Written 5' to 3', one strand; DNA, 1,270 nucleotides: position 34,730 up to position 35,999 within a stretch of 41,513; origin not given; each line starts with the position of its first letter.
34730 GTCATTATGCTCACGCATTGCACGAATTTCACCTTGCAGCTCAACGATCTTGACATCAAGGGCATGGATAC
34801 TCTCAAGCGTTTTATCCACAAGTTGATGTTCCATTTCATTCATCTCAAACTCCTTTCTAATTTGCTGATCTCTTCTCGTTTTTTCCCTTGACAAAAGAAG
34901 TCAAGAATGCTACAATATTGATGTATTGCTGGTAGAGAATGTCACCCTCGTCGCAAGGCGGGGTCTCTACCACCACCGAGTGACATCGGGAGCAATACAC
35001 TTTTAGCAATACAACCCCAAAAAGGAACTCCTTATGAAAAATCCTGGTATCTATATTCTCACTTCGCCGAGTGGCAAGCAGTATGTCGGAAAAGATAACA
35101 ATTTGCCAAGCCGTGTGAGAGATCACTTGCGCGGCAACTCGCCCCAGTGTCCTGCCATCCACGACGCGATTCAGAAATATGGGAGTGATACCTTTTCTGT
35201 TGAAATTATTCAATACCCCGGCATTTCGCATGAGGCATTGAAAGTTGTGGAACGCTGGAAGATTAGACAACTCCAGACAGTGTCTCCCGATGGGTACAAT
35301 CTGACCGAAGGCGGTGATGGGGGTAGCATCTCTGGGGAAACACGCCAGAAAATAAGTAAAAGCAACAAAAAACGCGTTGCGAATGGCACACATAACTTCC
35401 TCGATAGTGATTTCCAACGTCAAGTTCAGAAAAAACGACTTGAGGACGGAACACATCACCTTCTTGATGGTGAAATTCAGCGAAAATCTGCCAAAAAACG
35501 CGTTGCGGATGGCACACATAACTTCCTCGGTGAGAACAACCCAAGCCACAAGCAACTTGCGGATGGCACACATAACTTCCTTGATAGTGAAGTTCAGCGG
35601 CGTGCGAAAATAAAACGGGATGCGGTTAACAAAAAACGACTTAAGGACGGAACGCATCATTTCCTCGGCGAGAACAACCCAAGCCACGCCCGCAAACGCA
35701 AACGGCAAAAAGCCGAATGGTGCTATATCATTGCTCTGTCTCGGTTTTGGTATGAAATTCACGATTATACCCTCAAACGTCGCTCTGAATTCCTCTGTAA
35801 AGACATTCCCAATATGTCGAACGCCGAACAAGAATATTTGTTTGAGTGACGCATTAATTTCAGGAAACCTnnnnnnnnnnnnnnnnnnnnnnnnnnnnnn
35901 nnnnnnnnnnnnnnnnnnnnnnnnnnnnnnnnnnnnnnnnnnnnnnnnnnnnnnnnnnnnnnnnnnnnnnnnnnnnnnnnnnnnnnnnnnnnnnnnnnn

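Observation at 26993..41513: Four GIY-YIG homing-endonuclease cassettes, all antisense to the phage late operon, each with its own 17-bp-spaced promoter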

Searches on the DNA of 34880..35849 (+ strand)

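Call 37: search_rna_families(source=window, start=34880, end=35060, threshold=evalue, max_evalue=10)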
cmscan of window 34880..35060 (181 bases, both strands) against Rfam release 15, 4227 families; matches with E-value up to 10: 1.
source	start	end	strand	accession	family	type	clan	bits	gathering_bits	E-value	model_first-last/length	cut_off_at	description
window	35007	35048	-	RF01413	miR-430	Gene; miRNA;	CL00096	14.8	47.3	3.2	1-70/70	no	miR-430 microRNA precursor family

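Call 41: build_rna_model(alignment_id=A1, structure=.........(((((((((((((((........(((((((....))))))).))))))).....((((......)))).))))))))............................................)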
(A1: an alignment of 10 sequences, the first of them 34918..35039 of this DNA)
Model R1 built from alignment A1 (10 sequences, 130 columns); structure: as given.
model positions 124; base pairs 26; branch points 1; effective number of sequences 1.07; information 0.59 bits per position. Calibrated on 0.2 Mb of random sequence (short: E-values are rough).
structure used (alignment columns):
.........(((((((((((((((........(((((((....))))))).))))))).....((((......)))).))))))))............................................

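Call 43: search_with_rna_model(model_id=R1, sources=[window, L001, L002, L003, L004, L005, L006, L007, L008, L009, L010, L011, L012, L013, L014, L015, L016, L017, L019, L022, L023, L024, L027, L028, L029, L030, L031, L032, L034, L113, L115, L116, L117, L118, L120, L121, L124, L125, L126, L127, L128, L129, L130], max_evalue=1)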
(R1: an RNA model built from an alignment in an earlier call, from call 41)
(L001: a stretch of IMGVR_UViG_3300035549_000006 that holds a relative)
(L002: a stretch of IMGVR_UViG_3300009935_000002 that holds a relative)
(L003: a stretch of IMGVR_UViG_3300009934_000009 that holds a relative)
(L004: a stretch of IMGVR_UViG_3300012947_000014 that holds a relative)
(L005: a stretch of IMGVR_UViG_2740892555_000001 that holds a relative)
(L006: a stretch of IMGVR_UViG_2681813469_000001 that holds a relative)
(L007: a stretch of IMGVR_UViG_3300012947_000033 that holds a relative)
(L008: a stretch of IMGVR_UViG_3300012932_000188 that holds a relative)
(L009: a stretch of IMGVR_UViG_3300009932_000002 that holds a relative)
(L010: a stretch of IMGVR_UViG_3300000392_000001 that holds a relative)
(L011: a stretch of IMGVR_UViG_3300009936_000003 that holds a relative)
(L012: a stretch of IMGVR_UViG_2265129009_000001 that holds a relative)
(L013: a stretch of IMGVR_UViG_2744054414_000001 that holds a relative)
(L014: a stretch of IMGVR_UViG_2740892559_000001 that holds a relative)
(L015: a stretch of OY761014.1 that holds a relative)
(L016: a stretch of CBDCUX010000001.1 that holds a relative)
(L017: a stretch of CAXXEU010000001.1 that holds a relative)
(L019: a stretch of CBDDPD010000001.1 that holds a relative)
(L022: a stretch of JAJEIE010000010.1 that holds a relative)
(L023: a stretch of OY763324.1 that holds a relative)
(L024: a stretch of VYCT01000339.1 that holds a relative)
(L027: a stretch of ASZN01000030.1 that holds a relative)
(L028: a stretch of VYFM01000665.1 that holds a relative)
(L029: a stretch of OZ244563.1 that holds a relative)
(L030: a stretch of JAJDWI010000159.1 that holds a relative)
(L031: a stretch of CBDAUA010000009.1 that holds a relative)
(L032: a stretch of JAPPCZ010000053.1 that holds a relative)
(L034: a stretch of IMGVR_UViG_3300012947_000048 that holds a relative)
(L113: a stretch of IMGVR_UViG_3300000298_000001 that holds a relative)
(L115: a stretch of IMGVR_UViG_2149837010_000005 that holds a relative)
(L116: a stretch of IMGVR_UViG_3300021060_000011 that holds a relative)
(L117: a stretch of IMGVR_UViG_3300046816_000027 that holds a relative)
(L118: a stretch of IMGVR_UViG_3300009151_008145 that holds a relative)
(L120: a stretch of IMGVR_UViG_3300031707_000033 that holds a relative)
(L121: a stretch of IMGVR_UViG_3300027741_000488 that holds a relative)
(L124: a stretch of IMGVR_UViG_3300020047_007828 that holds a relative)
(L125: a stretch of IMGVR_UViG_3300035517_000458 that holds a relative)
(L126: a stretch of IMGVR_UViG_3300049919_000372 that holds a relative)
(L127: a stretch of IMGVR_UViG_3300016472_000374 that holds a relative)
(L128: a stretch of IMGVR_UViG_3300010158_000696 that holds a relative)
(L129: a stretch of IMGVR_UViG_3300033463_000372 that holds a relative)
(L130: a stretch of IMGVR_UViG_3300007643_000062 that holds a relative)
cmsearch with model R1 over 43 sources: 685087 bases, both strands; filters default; matches with E-value up to 1: 15.
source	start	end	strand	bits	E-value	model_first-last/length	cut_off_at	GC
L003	2381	2504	-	154.8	3.9e-40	1-124/124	no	0.45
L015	7721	7844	-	151.9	2.6e-39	1-124/124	no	0.47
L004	7721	7844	-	148.3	2.7e-38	1-124/124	no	0.46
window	34915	35039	+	145.3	1.9e-37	1-124/124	no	0.46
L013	7518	7642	-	144.7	2.8e-37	1-124/124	no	0.46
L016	12981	13103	-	142.3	1.4e-36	1-124/124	no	0.47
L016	7647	7770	-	142.2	1.6e-36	1-124/124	no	0.48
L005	7645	7767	-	140.9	3.6e-36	1-124/124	no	0.44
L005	12867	12992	-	139.9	6.7e-36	1-124/124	no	0.46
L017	7792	7916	-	139.6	8.1e-36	1-124/124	no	0.47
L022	17481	17611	-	28.2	0.00053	1-124/124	no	0.49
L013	7570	7730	+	23.3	0.014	1-124/124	no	0.42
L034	1716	1814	+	21.9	0.034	1-124/124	no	0.45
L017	7852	7949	+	20.8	0.068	1-124/124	no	0.43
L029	18444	18486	+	19.1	0.22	17-57/124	no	0.53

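Call 44: search_with_rna_model(model_id=R1, sources=[L022, L034], max_evalue=1, show_alignments=3, filters=off)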
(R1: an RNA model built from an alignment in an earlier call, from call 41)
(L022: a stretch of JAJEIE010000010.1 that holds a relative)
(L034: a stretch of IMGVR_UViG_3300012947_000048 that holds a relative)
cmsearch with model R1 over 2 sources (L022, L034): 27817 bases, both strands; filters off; matches with E-value up to 1: 3.
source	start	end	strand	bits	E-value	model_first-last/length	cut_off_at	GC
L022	17481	17611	-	28.3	2.1e-05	1-124/124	no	0.49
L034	1716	1814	+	21.9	0.0014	1-124/124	no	0.45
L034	183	309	+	17.2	0.029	1-124/124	no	0.44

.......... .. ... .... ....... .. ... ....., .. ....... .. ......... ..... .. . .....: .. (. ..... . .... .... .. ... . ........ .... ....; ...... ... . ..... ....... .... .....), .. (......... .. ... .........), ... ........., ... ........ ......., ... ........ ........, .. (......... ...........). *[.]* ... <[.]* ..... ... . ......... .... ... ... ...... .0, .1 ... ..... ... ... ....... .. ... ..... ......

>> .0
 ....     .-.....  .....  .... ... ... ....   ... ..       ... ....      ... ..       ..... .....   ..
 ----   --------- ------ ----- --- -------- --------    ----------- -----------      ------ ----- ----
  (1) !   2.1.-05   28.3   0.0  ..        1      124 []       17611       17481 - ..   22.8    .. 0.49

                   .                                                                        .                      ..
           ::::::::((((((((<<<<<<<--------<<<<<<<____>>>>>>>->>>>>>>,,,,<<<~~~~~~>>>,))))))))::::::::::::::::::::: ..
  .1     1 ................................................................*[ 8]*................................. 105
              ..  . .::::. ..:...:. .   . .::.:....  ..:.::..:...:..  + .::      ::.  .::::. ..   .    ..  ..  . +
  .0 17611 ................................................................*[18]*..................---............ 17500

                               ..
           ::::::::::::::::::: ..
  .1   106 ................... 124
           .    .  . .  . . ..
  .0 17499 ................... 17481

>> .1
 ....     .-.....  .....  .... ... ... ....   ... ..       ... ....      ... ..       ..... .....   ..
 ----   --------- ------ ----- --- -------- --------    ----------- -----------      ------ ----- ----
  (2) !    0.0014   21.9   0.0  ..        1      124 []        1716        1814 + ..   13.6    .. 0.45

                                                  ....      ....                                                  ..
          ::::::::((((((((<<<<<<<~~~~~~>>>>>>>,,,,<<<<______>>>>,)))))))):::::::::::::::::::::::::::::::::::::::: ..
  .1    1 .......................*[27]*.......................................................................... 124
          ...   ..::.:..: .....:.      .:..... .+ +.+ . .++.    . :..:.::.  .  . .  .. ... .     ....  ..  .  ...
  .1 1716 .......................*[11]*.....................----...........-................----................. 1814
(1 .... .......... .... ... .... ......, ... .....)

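Call 90: search_with_rna_model(model_id=R1, sources=[L145, L146, L147, L149, L150, L151, L152, L135, L119, L134], max_evalue=0.1, show_alignments=5)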
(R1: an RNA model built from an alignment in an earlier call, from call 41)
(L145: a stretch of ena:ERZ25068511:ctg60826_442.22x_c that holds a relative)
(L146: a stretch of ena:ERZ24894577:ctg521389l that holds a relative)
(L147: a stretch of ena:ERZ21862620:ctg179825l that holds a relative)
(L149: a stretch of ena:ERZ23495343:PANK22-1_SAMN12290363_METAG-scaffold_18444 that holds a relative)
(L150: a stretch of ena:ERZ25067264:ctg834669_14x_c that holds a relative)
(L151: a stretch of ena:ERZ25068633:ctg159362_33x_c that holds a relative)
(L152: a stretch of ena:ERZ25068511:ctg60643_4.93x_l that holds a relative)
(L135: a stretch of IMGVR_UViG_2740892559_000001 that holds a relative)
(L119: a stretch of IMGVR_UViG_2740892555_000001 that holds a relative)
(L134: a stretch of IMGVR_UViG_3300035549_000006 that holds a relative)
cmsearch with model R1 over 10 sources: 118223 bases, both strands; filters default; matches with E-value up to 0.1: 4.
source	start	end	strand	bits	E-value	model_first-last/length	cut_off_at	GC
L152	4883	5006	+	153.4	1.6e-40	1-124/124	no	0.48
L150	4884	5006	+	144.6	5.4e-38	1-124/124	no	0.46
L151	4884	5006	+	141.8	3.4e-37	1-124/124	no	0.44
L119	3640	3762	+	140.9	6.2e-37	1-124/124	no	0.44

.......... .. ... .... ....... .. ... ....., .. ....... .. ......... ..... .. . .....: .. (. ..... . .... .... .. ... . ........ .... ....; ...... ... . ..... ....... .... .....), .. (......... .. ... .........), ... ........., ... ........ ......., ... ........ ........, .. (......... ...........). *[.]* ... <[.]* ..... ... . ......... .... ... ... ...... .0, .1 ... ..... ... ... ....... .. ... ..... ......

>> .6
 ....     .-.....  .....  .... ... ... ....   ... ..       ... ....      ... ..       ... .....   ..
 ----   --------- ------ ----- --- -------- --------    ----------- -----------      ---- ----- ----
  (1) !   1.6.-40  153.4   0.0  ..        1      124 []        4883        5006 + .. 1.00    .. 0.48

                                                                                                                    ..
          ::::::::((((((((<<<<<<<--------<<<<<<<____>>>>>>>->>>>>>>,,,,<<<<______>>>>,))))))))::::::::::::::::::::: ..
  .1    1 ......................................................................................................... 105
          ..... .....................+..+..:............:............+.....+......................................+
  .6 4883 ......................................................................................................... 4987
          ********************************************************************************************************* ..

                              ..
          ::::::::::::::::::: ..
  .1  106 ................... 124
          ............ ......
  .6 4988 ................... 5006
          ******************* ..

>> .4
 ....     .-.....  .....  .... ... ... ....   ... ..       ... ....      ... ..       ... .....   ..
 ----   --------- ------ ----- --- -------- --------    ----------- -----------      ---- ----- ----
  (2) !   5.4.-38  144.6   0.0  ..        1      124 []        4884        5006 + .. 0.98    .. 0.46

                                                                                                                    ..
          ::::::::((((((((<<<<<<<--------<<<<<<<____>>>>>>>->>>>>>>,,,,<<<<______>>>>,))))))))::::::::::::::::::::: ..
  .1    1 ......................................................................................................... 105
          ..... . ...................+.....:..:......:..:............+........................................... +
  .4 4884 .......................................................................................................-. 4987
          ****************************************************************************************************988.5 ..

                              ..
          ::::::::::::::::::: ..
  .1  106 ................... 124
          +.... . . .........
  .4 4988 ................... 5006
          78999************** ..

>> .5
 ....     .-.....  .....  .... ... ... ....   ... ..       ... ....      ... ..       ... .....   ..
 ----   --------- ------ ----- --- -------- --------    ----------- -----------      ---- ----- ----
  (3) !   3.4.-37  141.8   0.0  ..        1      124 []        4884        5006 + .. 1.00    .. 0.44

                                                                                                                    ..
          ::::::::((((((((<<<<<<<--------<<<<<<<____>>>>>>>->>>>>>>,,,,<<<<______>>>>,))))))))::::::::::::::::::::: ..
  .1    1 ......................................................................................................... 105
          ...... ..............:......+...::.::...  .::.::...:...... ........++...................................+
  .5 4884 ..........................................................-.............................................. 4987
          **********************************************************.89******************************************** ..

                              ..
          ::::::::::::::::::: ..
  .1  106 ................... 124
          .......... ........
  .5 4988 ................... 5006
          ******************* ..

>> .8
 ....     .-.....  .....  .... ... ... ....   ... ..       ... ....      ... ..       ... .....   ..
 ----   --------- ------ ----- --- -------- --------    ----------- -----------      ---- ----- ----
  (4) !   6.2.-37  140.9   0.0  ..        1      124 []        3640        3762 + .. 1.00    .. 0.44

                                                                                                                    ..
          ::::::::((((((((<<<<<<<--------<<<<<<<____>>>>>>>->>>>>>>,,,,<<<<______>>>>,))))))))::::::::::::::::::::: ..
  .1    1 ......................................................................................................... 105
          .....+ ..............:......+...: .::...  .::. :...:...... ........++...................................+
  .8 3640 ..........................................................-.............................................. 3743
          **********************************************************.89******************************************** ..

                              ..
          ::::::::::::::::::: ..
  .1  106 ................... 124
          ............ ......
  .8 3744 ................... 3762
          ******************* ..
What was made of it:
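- They stay recognisably the same B1 leader (R1 scores 142-153 bits) upstream of ORFs only 43-54% identical (call 90).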

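Call 103: search_rna_families(source=L147, start=4860, end=5020, threshold=evalue, max_evalue=10)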
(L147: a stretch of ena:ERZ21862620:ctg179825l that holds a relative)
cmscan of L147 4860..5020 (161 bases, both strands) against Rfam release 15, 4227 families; matches with E-value up to 10: 5.
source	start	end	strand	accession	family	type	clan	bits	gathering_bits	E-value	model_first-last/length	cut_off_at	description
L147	4916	4965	-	RF01622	ceN22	Gene; snRNA; snoRNA; CD-box;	-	14.2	45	2.3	1-76/76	no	Nematode snoRNA ceN22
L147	4871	4948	+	RF00159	snoZ168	Gene; snRNA; snoRNA; CD-box;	-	14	36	2.3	1-82/82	no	Small nucleolar RNA Z168/Z174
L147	4880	4894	+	RF01099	PK-IAV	Cis-reg;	-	12.7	47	3.2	22-36/48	no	Pseudoknot of influenza A virus gene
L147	4881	4958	-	RF01201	snR40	Gene; snRNA; snoRNA; CD-box;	CL00054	11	50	5.6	1-93/93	no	Small nucleolar RNA snR40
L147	4917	5000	-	RF00195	RsmY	Gene; sRNA;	CL00106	8.3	57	5.4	1-121/121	no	RsmY RNA family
